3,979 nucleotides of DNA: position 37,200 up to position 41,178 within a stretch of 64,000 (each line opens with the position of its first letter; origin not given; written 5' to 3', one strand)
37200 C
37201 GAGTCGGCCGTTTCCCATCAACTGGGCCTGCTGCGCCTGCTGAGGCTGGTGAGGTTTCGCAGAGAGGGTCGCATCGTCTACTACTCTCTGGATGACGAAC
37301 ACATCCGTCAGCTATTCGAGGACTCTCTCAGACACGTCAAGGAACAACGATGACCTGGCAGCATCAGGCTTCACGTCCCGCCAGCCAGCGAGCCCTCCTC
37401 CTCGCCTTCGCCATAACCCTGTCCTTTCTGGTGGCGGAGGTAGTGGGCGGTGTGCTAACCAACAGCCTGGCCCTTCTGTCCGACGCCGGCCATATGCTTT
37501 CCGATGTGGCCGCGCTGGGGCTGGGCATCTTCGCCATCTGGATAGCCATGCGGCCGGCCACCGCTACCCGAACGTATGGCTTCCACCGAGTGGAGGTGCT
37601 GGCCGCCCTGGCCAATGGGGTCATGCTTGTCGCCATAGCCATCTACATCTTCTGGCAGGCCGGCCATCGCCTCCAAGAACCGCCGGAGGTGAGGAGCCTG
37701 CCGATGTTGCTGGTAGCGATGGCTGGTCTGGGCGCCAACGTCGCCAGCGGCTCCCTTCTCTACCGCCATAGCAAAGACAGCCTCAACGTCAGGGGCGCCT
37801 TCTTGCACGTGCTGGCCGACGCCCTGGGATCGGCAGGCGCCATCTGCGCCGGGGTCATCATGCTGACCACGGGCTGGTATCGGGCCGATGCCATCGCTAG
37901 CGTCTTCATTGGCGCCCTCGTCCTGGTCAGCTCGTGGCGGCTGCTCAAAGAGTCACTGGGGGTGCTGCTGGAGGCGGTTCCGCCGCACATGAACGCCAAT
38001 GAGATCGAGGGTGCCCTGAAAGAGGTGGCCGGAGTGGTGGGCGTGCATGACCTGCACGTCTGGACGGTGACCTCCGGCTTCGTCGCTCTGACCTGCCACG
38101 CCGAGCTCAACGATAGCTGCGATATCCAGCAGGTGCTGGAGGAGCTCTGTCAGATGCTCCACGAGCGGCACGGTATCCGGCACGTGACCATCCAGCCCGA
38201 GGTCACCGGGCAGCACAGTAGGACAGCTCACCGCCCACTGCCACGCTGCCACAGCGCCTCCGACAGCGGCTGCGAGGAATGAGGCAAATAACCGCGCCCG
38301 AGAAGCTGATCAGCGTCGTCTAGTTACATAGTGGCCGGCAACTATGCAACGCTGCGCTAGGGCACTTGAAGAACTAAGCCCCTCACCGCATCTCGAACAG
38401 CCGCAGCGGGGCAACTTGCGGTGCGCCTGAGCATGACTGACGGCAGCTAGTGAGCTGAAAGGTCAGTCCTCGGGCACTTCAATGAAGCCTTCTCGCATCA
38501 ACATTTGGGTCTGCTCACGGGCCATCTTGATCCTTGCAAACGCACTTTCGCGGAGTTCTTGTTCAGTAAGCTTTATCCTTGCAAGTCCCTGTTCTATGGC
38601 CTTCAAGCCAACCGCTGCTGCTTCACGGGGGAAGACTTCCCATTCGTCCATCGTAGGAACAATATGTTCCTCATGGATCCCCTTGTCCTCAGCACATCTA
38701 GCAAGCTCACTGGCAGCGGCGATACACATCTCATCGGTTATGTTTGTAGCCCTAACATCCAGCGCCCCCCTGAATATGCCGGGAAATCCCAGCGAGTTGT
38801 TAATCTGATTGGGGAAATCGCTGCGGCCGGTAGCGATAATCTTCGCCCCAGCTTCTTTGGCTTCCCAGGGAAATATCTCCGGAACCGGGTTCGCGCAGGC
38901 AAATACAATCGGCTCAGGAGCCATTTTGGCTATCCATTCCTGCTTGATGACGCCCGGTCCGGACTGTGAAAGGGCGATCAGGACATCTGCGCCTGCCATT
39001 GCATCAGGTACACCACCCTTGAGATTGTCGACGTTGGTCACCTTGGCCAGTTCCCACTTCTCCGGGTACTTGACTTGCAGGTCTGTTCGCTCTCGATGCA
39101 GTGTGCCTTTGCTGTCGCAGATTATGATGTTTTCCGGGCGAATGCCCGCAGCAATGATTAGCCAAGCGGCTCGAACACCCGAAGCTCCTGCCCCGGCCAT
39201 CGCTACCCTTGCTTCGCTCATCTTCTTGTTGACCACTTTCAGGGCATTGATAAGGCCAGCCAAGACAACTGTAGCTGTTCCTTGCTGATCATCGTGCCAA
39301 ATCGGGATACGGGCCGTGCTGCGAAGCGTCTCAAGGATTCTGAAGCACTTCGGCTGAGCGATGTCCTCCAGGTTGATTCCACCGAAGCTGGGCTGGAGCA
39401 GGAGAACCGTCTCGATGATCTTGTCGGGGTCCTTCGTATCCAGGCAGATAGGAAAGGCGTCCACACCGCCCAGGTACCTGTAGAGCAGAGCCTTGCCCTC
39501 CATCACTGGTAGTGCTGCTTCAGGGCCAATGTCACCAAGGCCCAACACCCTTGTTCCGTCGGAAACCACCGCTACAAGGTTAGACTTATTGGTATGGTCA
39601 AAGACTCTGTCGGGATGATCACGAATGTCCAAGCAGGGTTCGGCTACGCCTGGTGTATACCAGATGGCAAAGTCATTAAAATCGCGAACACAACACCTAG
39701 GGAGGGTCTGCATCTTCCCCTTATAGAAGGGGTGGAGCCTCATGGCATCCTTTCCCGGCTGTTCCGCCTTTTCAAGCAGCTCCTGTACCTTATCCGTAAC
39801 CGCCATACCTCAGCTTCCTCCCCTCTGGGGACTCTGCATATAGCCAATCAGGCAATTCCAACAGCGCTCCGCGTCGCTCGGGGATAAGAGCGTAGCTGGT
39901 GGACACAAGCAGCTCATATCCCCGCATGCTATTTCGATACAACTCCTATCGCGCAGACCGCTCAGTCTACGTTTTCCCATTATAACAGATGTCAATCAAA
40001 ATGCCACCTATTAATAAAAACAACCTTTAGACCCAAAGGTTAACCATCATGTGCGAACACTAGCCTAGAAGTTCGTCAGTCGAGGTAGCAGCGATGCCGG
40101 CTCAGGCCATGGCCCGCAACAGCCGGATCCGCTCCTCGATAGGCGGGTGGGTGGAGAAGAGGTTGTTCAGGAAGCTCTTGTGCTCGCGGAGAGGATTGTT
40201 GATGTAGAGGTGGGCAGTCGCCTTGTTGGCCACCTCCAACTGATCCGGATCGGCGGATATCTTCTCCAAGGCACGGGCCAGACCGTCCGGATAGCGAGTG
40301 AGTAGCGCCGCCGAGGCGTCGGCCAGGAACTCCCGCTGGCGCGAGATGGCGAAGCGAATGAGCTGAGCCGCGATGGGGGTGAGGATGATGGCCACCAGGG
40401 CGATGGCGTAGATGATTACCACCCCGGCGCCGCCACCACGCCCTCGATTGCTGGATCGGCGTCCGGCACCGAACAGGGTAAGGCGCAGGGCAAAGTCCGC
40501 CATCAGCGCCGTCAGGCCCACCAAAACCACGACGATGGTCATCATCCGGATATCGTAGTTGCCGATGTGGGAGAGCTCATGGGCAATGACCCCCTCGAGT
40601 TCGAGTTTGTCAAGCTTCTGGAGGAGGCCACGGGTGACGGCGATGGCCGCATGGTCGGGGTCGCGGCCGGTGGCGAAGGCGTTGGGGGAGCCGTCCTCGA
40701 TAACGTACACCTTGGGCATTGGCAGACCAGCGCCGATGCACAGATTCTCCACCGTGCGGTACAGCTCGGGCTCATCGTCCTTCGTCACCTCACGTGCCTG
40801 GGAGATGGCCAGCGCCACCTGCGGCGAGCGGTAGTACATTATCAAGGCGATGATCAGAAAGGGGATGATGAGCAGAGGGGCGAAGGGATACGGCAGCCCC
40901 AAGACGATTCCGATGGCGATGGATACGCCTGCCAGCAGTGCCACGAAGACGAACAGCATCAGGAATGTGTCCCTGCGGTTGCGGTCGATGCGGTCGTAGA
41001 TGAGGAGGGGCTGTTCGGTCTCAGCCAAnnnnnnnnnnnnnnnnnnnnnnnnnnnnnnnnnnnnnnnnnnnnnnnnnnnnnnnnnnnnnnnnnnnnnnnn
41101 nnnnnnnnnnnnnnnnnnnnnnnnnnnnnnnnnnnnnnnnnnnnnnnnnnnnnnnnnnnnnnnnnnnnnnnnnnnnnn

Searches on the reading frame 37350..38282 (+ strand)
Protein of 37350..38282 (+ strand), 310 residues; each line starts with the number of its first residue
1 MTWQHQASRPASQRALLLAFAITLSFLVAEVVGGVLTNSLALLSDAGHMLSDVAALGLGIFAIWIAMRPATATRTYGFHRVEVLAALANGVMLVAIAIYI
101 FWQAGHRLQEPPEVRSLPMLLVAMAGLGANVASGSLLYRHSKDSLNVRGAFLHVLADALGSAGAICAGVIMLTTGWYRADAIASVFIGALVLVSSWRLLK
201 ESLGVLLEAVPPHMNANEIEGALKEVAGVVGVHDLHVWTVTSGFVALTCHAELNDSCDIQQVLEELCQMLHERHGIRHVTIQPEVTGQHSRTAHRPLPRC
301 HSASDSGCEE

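Call 92: search_protein_families(library=pfam, proteins=[window:37350-38282:+], max_evalue=0.001)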
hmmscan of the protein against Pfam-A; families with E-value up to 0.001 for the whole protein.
window:37350-38282:+ (310 aa): 2 families
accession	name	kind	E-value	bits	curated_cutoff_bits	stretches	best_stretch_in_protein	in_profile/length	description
PF01545.26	Cation_efflux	-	3.9e-45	154.5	26.6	1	16-207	1-198/198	Cation efflux family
PF16916.11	ZT_dimer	-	1.4e-13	51.1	26.7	1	211-284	1-76/78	Dimerisation domain of Zinc Transporter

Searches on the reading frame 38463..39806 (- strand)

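Call 92: search_protein_families(library=pfam, proteins=[window:38463-39806:-], max_evalue=0.001)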
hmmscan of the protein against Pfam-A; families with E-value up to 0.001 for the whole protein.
window:38463-39806:- (447 aa): 2 families
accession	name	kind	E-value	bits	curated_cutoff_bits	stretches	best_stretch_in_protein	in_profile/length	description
PF00390.24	malic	-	8.2e-29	101.1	23.1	1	31-162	3-182/182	Malic enzyme, N-terminal domain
PF03949.21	Malic_M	-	5e-25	88.7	23.5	1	175-390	2-243/258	Malic enzyme, NAD binding domain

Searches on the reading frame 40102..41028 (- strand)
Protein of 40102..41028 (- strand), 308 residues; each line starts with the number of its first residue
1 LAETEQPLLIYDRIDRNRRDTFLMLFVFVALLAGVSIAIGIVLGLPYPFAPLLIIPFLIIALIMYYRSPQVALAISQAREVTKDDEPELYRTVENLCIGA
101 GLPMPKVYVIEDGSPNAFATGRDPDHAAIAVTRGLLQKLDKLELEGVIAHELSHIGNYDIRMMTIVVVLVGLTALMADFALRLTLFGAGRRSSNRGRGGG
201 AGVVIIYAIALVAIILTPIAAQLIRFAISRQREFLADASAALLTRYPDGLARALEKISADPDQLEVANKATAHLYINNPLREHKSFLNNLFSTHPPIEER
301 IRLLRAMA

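Call 92: search_protein_families(library=pfam, proteins=[window:40102-41028:-], max_evalue=0.001)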
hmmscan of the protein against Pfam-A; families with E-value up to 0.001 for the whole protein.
window:40102-41028:- (308 aa): 1 family
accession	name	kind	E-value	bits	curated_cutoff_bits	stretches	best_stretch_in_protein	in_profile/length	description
PF01435.24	Peptidase_M48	-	2.2e-32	112.9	20.3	1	85-307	3-185/186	Peptidase family M48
